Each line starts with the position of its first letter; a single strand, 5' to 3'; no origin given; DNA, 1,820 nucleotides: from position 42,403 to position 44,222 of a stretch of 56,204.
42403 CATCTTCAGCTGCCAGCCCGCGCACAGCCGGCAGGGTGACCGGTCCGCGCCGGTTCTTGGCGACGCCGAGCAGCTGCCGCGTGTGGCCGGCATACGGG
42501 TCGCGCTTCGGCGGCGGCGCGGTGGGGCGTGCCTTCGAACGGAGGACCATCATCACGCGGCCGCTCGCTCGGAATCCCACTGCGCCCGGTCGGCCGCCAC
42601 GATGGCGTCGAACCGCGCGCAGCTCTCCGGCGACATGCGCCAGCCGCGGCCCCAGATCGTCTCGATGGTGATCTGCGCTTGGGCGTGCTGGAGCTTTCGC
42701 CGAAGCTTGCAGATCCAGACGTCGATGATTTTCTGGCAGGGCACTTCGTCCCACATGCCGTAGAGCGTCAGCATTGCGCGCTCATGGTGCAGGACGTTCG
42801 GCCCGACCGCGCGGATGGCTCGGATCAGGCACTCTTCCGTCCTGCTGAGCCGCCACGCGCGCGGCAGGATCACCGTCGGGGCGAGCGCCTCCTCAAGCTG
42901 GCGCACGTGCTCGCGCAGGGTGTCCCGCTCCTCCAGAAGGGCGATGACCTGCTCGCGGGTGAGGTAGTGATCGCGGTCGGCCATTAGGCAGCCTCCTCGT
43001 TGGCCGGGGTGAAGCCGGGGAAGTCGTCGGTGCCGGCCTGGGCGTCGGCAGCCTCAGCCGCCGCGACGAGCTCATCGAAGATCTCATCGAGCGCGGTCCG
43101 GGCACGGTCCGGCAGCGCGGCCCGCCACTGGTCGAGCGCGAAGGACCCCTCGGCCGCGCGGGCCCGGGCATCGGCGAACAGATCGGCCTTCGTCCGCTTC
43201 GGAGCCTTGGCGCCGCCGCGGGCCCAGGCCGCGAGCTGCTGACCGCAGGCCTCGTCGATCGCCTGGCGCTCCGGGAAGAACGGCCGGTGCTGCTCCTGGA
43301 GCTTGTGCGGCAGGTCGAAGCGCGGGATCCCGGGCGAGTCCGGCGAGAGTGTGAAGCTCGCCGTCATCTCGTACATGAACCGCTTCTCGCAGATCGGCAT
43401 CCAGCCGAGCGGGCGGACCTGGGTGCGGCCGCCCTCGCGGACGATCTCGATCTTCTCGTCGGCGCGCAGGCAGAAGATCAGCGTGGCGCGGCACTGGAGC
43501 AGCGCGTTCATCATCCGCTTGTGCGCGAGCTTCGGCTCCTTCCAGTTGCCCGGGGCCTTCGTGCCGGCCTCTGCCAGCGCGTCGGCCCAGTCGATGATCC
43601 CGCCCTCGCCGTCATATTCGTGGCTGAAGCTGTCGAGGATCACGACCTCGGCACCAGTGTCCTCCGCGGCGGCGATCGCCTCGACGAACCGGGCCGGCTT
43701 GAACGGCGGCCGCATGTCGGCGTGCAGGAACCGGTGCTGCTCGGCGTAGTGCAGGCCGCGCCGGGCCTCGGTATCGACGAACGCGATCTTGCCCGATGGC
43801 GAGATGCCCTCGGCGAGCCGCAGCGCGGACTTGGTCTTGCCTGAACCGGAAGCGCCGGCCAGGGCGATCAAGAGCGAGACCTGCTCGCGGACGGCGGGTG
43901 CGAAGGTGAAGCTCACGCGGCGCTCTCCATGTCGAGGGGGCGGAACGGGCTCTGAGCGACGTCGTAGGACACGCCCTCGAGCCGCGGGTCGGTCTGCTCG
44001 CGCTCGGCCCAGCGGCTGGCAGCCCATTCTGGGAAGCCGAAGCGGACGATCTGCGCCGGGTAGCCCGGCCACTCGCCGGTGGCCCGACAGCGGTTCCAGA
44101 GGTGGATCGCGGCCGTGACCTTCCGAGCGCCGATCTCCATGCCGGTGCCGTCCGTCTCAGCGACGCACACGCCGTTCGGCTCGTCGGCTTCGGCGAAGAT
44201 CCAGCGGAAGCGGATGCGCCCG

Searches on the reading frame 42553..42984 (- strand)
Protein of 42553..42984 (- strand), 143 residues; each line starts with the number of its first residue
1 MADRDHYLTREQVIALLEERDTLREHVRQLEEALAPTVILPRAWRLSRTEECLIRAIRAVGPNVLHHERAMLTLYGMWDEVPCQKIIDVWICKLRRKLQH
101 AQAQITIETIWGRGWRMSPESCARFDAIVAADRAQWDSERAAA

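Call 22: search_protein_families(library=phrogs, proteins=[window:42553-42984:-], max_evalue=0.00001)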
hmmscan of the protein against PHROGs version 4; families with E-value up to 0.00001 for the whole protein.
window:42553-42984:- (143 aa): 2 families
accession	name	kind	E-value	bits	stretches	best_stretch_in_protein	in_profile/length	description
phrog_31800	-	transcription regulation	2.3e-12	48.1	1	46-118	23-94/152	transcriptional regulator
phrog_731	-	unknown function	2.1e-06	28.2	1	44-118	151-225/227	-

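Call 60: search_protein_families(library=pfam, proteins=[window:42553-42984:-], max_evalue=0.01)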
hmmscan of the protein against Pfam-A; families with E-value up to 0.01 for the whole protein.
window:42553-42984:- (143 aa): 1 family
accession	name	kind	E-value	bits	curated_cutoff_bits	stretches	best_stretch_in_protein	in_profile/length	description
PF00486.34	Trans_reg_C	-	1.1e-07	32.2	26.2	1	45-117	5-77/77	Transcriptional regulatory protein, C terminal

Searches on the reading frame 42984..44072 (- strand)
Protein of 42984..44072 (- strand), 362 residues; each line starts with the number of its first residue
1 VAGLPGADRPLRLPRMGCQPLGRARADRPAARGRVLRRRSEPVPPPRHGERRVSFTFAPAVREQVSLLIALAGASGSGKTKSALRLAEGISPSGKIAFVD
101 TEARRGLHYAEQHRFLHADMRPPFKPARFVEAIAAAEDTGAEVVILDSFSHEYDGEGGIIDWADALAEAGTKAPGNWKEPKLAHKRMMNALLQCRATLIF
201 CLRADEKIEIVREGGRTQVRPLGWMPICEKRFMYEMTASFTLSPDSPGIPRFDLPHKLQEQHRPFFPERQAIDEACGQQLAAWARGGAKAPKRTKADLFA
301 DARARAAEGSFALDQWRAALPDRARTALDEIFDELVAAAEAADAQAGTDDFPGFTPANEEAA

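Call 22: search_protein_families(library=phrogs, proteins=[window:42984-44072:-], max_evalue=0.00001)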
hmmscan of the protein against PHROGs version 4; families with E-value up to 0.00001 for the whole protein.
window:42984-44072:- (362 aa): 1 family
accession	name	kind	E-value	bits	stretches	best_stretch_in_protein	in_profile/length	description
phrog_1366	-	unknown function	2.2e-66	225.5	1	54-322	2-268/307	-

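Call 60: search_protein_families(library=pfam, proteins=[window:42984-44072:-], max_evalue=0.01)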
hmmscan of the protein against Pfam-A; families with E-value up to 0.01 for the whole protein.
window:42984-44072:- (362 aa): 2 families
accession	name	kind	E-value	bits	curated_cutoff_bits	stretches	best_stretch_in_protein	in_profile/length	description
PF13479.12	AAA_24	-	3.2e-12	47.1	27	1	69-218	5-145/195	AAA domain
PF13481.12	AAA_25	-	0.005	16.9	27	0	68-108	35-92/195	AAA domain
